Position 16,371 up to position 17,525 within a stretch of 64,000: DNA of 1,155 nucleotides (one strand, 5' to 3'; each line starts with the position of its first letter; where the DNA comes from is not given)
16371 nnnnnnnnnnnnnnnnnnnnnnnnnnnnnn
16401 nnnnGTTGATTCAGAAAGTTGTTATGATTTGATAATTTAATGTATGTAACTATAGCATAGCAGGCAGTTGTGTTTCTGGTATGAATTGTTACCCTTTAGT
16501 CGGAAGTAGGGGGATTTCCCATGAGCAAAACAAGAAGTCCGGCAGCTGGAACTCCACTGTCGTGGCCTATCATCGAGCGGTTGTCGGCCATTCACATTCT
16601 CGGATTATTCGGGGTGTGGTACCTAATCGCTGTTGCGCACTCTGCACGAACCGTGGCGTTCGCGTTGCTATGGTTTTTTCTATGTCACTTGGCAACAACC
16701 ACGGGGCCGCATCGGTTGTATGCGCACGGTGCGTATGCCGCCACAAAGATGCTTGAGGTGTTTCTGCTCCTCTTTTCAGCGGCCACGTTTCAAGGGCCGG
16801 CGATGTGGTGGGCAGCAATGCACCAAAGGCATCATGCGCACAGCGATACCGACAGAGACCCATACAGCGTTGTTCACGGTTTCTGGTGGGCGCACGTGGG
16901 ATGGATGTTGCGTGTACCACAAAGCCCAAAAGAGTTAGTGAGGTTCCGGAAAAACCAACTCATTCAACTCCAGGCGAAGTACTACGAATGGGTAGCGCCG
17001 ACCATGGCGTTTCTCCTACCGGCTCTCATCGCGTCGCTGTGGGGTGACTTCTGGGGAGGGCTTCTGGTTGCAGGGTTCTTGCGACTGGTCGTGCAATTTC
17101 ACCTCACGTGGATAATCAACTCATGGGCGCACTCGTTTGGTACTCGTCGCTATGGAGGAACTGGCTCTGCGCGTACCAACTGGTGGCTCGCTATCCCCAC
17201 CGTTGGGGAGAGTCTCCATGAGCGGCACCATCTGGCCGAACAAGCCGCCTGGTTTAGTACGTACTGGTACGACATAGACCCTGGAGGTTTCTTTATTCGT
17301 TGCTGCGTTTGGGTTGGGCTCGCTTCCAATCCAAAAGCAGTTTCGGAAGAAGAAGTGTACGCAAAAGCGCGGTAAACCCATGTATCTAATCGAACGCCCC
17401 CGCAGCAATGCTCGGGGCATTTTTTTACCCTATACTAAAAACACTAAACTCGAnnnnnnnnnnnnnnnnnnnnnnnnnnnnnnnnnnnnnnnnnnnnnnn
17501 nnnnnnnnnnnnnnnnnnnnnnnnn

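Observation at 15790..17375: Cluster of O2-dependent or O2-detoxifying enzymes (SOD, acyl desaturase) together with an alternative-oxidase homolog at 59201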

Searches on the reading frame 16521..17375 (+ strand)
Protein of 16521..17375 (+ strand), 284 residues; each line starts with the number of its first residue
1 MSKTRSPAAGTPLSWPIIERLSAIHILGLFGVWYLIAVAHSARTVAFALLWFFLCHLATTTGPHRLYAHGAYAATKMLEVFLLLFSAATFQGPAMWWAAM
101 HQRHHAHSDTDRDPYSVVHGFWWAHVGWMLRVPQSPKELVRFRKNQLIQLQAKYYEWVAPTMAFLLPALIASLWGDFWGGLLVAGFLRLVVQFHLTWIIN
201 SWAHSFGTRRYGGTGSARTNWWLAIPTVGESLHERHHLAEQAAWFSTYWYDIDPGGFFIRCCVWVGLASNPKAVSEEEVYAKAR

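Call 4: search_protein_families(library=pfam, proteins=[window:16521-17375:+], max_evalue=1)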
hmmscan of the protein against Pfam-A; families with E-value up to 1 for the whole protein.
window:16521-17375:+ (284 aa): 0 families
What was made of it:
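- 16521..17375 (+): Membrane-bound Delta9-type acyl-CoA/acyl-lipid desaturase (SCD1 family), 284 aa. There is no Pfam hit (call 4).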

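Call 5: search_protein_families(library=ncbifam, proteins=[window:16521-17375:+], max_evalue=1)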
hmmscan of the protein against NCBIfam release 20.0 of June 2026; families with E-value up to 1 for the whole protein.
window:16521-17375:+ (284 aa): 1 family
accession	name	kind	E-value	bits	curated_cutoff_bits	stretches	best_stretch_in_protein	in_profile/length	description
NF049918.1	DesA_fam_desat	equivalog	1.3e-12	47.6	400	1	44-278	10-247/385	DesA family fatty acid desaturase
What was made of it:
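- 16521..17375 (+): NCBIfam DesA_fam scores 47.6 bits, far below its cut-off (call 5).
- On Membrane-bound (His-box) fatty acid desaturase, SCD/Delta9 acyl-CoA type: NCBIfam DesA_fam scores 47.6 bits against a cut-off of 400 (call 5).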

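Call 20: search_solved_structures(query=window:16521-17375:+, max_evalue=10, show_alignments=2)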
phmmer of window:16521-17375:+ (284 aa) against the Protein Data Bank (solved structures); distinct sequences matched with E-value up to 10: 4.
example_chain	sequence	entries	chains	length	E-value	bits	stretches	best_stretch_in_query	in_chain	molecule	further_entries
4ymk_A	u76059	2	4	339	1e-40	142.8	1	14-282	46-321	Acyl-CoA desaturase 1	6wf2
4zyo_A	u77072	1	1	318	1.8e-40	142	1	7-282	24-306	Acyl-CoA desaturase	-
5a9q_8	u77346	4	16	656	0.28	13.3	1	50-99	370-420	NUCLEAR PORE COMPLEX PROTEIN NUP85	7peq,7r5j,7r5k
3qbu_A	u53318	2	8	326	0.71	12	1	105-165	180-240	Putative uncharacterized protein | peptidoglycan deacetylase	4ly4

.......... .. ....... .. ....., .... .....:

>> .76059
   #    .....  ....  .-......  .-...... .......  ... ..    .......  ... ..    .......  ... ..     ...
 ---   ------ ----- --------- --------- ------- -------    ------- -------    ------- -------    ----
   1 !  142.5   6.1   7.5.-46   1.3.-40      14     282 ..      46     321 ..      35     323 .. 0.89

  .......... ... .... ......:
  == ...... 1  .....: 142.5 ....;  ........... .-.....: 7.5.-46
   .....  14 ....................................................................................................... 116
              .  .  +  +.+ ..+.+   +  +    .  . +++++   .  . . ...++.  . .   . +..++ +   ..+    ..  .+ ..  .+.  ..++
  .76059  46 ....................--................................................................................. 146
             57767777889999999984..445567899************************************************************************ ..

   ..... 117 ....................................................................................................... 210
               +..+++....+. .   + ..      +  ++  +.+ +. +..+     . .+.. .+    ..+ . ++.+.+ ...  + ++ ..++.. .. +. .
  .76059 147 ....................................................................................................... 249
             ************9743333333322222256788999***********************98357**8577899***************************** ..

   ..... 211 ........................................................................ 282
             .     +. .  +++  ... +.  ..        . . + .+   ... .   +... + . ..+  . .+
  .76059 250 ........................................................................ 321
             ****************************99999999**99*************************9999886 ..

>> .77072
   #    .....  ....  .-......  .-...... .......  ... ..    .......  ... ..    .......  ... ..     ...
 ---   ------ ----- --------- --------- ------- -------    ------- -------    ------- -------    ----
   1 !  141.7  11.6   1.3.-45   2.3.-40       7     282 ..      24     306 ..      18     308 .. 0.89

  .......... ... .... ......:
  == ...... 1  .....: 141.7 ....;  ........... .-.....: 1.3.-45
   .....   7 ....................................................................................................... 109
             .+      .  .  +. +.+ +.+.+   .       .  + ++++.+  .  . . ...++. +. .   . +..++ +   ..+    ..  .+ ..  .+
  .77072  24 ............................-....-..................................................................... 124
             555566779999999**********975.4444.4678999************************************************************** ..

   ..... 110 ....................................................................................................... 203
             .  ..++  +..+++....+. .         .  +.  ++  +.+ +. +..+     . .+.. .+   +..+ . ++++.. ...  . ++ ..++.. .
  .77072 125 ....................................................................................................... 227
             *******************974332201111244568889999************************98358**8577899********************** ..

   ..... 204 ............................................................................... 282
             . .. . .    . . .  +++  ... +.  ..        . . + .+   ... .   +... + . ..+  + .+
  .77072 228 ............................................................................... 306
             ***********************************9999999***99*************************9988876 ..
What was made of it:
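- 16521..17375 (+): phmmer matches 4ymk and 4zyo at E 1e-40 (call 20).
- On Membrane-bound (His-box) fatty acid desaturase, SCD/Delta9 acyl-CoA type: SCD1 at E 1e-40 over aa 14-282 (call 20).
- Checked: phmmer matches mouse and human stearoyl-CoA desaturase 1 at E 1e-40 over aa 14-282 (call 20).
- The genome also remodels lipids with a desaturase (call 20).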

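Call 23: find_encoding_contigs(protein=window:16521-17375:+, flank=10000, max_places=3)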
Protein window:16521-17375:+ (284 aa): 2 contigs read that carry it; 2 places shown.
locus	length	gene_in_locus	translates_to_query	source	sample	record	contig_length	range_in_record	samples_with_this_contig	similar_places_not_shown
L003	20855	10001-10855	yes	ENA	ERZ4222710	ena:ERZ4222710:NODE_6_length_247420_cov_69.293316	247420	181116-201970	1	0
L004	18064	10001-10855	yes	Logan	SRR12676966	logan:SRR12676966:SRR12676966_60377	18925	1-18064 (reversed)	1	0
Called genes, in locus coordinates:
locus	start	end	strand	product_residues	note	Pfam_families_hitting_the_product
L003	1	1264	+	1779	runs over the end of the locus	PF07705:CARDB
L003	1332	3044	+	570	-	PF00437:T2SSE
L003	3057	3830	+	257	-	PF00121:TIM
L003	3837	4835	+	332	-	PF00162:PGK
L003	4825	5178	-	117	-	PF11969:DcpS_C, PF01230:HIT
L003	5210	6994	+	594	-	PF01368:DHH, PF02272:DHHA1, PF17768:RecJ_OB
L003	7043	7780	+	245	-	PF00075:RNase_H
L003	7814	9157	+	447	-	PF13567:DUF4131, PF03772:Competence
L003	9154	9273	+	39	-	-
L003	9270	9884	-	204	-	PF02777:Sod_Fe_C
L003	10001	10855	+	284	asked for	-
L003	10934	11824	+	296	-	PF00753:Lactamase_B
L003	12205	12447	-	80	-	PF00830:Ribosomal_L28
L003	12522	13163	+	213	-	PF02163:Peptidase_M50 (weak)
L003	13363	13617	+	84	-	PF00164:Ribosom_S12_S23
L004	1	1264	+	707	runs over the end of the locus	?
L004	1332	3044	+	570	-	PF00437:T2SSE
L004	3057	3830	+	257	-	PF00121:TIM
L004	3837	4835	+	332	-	PF00162:PGK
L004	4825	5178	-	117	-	PF11969:DcpS_C, PF01230:HIT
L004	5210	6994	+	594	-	PF01368:DHH, PF02272:DHHA1, PF17768:RecJ_OB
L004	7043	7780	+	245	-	PF00075:RNase_H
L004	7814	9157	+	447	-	PF13567:DUF4131, PF03772:Competence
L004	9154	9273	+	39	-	-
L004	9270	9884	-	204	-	PF02777:Sod_Fe_C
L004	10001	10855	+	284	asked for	-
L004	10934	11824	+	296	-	PF00753:Lactamase_B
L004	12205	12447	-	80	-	PF00830:Ribosomal_L28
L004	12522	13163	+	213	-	PF02163:Peptidase_M50 (weak)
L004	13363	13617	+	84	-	PF00164:Ribosom_S12_S23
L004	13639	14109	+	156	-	PF00177:Ribosomal_S7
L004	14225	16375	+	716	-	PF00009:GTP_EFTU, PF03144:GTP_EFTU_D2, PF22042:EF-G_D2, PF14492:EFG_III, PF16658:RF3_C (weak), PF03764:EFG_IV, PF00679:EFG_C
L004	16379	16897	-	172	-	PF07963:N_methyl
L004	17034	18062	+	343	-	?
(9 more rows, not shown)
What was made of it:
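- Checked: The giant CARDB protein, PilB and a pilin are present (call 23).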

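Call 27: find_homologous_proteins(query=window:16521-17375:+)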
Query window:16521-17375:+ (284 aa): 278 proteins with E <= 0.001 among 1943 candidates; the best 120 are listed.
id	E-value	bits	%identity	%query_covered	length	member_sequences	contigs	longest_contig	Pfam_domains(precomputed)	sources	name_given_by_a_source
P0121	3.2e-194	662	100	100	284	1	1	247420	-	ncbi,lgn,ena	ncbi:MAG: hypothetical protein WCI89_01020 [bacterium]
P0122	5.0e-84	300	53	98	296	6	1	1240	PF00487.31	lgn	-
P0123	6.6e-84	300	53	98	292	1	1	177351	PF00487.31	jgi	jgi:stearoyl-CoA desaturase (delta-9 desaturase)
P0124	2.3e-82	294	50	98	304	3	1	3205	PF00487.31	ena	-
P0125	6.1e-81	290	50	99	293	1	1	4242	-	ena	-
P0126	1.7e-80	288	53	98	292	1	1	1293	-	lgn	-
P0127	1.9e-80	288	49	99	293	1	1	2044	-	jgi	jgi:stearoyl-CoA desaturase (delta-9 desaturase)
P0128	1.8e-79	285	51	99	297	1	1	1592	-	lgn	-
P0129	2.7e-79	284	52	96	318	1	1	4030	-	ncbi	-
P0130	7.3e-79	283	49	99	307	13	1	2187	-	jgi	-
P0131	9.8e-79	283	51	98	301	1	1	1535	PF00487.31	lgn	-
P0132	2.6e-78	281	51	96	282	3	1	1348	PF00487.31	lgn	-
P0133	4.6e-77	277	49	98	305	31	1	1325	-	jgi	jgi:stearoyl-CoA desaturase (Delta-9 desaturase)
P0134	4.3e-75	271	48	99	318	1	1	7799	-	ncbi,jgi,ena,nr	ncbi:MAG: hypothetical protein JOZ16_00380 [Methylobacteriaceae bacterium]|nr:hypothetical protein [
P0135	3.6e-74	268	48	99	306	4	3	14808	PF00487.31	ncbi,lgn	-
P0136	1.6e-73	265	51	88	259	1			PF00487.31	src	-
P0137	4.2e-73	264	49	96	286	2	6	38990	PF00487.31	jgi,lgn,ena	-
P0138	1.1e-71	259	45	98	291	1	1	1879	PF00487.31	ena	-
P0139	2.8e-70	255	48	98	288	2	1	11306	PF00487.31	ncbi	-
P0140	1.1e-68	250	45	98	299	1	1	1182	PF00487.31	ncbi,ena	-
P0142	3.7e-62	228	44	95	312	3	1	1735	PF00487.31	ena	-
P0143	3.3e-60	222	43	96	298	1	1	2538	PF00487.31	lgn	-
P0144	4.5e-60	221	43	96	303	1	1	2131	PF00487.31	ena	-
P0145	1.1e-59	220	41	94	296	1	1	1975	PF00487.31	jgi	jgi:stearoyl-CoA desaturase (delta-9 desaturase)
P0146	1.5e-59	220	42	95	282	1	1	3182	PF00487.31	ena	-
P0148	3.3e-59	218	43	86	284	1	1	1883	PF00487.31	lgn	-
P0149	3.3e-59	218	43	91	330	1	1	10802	PF00487.31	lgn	-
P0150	5.3e-59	218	42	94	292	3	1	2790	PF00487.31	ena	-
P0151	7.1e-59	217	47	84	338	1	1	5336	PF00487.31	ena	-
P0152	1.1e-58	217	39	100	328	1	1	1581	PF00487.31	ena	-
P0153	4.0e-58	215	41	92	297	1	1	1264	PF00487.31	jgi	jgi:stearoyl-CoA desaturase (delta-9 desaturase)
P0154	4.1e-58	215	41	100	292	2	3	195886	PF00487.31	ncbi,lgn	-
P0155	7.1e-58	214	42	90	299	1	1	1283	PF00487.31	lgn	-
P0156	1.0e-57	214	41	95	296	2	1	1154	PF00487.31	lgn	-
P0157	4.1e-57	212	40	86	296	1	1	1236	PF00487.31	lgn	-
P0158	4.2e-57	212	39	99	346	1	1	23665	PF00487.31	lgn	-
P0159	6.3e-57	211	44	88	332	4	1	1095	PF00487.31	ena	-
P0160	7.4e-57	211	51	69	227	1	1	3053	PF00487.31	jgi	jgi:stearoyl-CoA desaturase (delta-9 desaturase)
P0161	8.3e-57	211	41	94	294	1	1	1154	PF00487.31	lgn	-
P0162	1.8e-56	209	45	88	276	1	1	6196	PF00487.31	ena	-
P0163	1.9e-56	209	41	85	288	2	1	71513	PF00487.31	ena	-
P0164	2.1e-56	209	39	99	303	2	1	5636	PF00487.31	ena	-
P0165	4.8e-56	208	40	96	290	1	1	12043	PF00487.31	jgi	jgi:stearoyl-CoA desaturase (delta-9 desaturase)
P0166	5.0e-56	208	41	95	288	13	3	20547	PF00487.31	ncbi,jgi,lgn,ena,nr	ncbi:MAG: fatty acid desaturase [Planctomycetota bacterium]|nr:fatty acid desaturase [Planctomycetot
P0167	6.8e-56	208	41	94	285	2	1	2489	PF00487.31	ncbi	-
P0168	7.7e-56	207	42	93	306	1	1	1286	PF00487.31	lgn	-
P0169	8.5e-56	207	44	76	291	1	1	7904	PF00487.31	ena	-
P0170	1.0e-55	207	40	98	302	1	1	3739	PF00487.31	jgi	-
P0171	1.1e-55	207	42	86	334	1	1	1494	PF00487.31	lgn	-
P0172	1.6e-55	206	40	96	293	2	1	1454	PF00487.31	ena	-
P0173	1.6e-55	206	41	89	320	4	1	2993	PF00487.31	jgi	jgi:stearoyl-CoA desaturase (delta-9 desaturase)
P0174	2.0e-55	206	42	95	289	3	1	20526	PF00487.31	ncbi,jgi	ncbi:MAG: acyl-CoA desaturase [Planctomycetota bacterium]|jgi:stearoyl-CoA desaturase (delta-9 desat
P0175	2.5e-55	206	40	91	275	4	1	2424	PF00487.31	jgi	-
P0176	2.9e-55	206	42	100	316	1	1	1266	PF00487.31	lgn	-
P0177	3.0e-55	205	40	95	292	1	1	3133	PF00487.31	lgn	-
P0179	4.1e-55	205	42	95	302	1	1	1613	PF00487.31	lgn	-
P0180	4.3e-55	205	40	95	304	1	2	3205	PF00487.31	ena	-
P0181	4.3e-55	205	39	97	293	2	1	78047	PF00487.31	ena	-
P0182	5.2e-55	205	40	91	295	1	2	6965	PF00487.31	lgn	-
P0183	8.2e-55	204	39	100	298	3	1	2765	PF00487.31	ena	-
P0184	8.6e-55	204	39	94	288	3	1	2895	PF00487.31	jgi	jgi:stearoyl-CoA desaturase (delta-9 desaturase)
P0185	1.0e-54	204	42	96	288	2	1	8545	PF00487.31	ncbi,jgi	ncbi:MAG: acyl-CoA desaturase [Planctomycetota bacterium]|jgi:stearoyl-CoA desaturase (delta-9 desat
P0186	1.1e-54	204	41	90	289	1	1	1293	PF00487.31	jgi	-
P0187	1.2e-54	203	43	76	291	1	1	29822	PF00487.31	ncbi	-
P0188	1.4e-54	203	40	98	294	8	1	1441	PF00487.31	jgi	jgi:stearoyl-CoA desaturase (delta-9 desaturase)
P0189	1.4e-54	203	43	96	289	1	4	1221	PF00487.31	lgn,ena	-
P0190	2.0e-54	203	39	95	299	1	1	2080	PF00487.31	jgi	jgi:stearoyl-CoA desaturase (delta-9 desaturase)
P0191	2.5e-54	202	41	85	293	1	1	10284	PF00487.31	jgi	jgi:stearoyl-CoA desaturase (delta-9 desaturase)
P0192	2.8e-54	202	41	98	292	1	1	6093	PF00487.31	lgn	-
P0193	3.6e-54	202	42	96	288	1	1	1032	PF00487.31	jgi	-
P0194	4.3e-54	202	40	98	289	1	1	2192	PF00487.31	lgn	-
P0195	4.3e-54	202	42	93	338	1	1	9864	PF00487.31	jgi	jgi:stearoyl-CoA desaturase (delta-9 desaturase)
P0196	4.5e-54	202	40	96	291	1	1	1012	PF00487.31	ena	-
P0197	5.6e-54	201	44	84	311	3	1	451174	PF00487.31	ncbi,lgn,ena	-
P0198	5.7e-54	201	40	92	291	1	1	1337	PF00487.31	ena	-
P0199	5.9e-54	201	40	99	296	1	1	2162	PF00487.31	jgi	-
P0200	6.5e-54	201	40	98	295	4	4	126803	PF00487.31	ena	-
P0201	7.4e-54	201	40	94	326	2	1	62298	PF00487.31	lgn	-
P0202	8.7e-54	201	39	100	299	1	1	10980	PF00487.31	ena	-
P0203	1.4e-53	200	39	96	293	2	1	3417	PF00487.31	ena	-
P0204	1.4e-53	200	41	82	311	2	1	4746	PF00487.31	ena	-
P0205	1.5e-53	200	40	91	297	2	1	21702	PF00487.31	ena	-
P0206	1.7e-53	200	44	74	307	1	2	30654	PF00487.31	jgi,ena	-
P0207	2.3e-53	199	39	94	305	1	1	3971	PF00487.31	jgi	jgi:stearoyl-CoA desaturase (delta-9 desaturase)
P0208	2.6e-53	199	42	87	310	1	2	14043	PF00487.31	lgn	-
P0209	3.0e-53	199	41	87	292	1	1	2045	PF00487.31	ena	-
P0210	3.3e-53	199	41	93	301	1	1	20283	PF00487.31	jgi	-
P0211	3.4e-53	199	40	98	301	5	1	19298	PF00487.31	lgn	-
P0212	4.7e-53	198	40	83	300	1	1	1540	PF00487.31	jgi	jgi:stearoyl-CoA desaturase (delta-9 desaturase)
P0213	6.9e-53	198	40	94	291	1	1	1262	PF00487.31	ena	-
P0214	7.0e-53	198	40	96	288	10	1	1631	PF00487.31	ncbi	-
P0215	7.7e-53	198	38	96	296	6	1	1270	PF00487.31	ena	-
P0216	7.8e-53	198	40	96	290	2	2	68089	PF00487.31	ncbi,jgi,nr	ncbi:MAG: fatty acid desaturase [Planctomycetota bacterium]|jgi:stearoyl-CoA desaturase (delta-9 des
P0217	1.0e-52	197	39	98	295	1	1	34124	PF00487.31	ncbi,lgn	-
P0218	1.2e-52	197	38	98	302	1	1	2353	PF00487.31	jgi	-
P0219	1.3e-52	197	38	96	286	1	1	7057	PF00487.31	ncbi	-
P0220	1.3e-52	197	38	98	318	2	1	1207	PF00487.31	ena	-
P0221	1.4e-52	197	40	91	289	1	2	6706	PF00487.31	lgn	-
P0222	1.4e-52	197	39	94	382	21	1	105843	PF00487.31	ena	-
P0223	1.6e-52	197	37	100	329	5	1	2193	PF00487.31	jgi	jgi:stearoyl-CoA desaturase (delta-9 desaturase)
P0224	2.6e-52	196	42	88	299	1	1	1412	PF00487.31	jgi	jgi:stearoyl-CoA desaturase (delta-9 desaturase)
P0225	2.8e-52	196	40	94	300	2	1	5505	PF00487.31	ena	-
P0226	3.3e-52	195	37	95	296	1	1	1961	PF00487.31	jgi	-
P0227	4.6e-52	195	41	82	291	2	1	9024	PF00487.31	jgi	jgi:stearoyl-CoA desaturase (delta-9 desaturase)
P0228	5.4e-52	195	38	99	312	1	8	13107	PF00487.31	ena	-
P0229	6.1e-52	195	40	93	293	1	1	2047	PF00487.31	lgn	-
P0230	6.8e-52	194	38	94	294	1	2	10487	PF00487.31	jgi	jgi:stearoyl-CoA desaturase (delta-9 desaturase)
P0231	7.3e-52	194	40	90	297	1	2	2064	PF00487.31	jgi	jgi:stearoyl-CoA desaturase (delta-9 desaturase)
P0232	7.3e-52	194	39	91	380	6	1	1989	PF00487.31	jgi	jgi:stearoyl-CoA desaturase (delta-9 desaturase)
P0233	7.6e-52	194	37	100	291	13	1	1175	PF00487.31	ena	-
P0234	9.7e-52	194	40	100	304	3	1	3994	PF00487.31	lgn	-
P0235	1.1e-51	194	40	79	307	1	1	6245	PF00487.31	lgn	-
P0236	1.2e-51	194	39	90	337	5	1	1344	PF00487.31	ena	-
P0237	1.2e-51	194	40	90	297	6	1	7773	PF00487.31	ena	-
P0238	1.5e-51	193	41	94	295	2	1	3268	PF00487.31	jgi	jgi:stearoyl-CoA desaturase (delta-9 desaturase)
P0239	1.6e-51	193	41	81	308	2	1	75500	PF00487.31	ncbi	ncbi:MAG: fatty acid desaturase [Planctomycetota bacterium]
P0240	1.7e-51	193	40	93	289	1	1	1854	PF00487.31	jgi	jgi:stearoyl-CoA desaturase (delta-9 desaturase)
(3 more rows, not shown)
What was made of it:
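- On Membrane-bound (His-box) fatty acid desaturase, SCD/Delta9 acyl-CoA type: Many homologues at 40-53% identity do carry PF00487 (call 27).
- Closest known: Stearoyl-CoA desaturase 1. Different: Close relatives are few, with the best non-self hit at 53% (call 27).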

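Call 28: find_encoding_contigs(protein=P0123, flank=8000, max_places=2)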
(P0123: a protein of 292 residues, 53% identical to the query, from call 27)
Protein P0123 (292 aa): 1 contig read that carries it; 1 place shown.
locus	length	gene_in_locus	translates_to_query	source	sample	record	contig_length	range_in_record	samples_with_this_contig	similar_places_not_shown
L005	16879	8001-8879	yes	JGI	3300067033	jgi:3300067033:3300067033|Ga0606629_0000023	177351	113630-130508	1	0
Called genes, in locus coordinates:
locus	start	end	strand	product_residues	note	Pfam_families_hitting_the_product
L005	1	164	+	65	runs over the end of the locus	-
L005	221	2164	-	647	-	PF06480:FtsH_ext (faint), PF06068:TIP49 (faint), PF00004:AAA, PF17862:AAA_lid_3, PF01434:Peptidase_M41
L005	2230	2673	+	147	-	PF01668:SmpB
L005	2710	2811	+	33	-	PF17637:DUF5516 (weak)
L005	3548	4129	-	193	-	PF27226:AF_1845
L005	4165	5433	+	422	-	PF00128:Alpha-amylase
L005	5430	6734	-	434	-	PF00817:IMS, PF11799:IMS_C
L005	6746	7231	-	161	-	-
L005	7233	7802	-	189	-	PF00717:Peptidase_S24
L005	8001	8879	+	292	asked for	PF00487:FA_desaturase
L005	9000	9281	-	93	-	-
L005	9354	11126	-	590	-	PF00549:Ligase_CoA, PF13607:Succ_CoA_lig, PF00285:Citrate_synt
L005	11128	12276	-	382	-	PF24948:Citrate_synth_N, PF16114:Citrate_bind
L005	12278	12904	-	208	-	-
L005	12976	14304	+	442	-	-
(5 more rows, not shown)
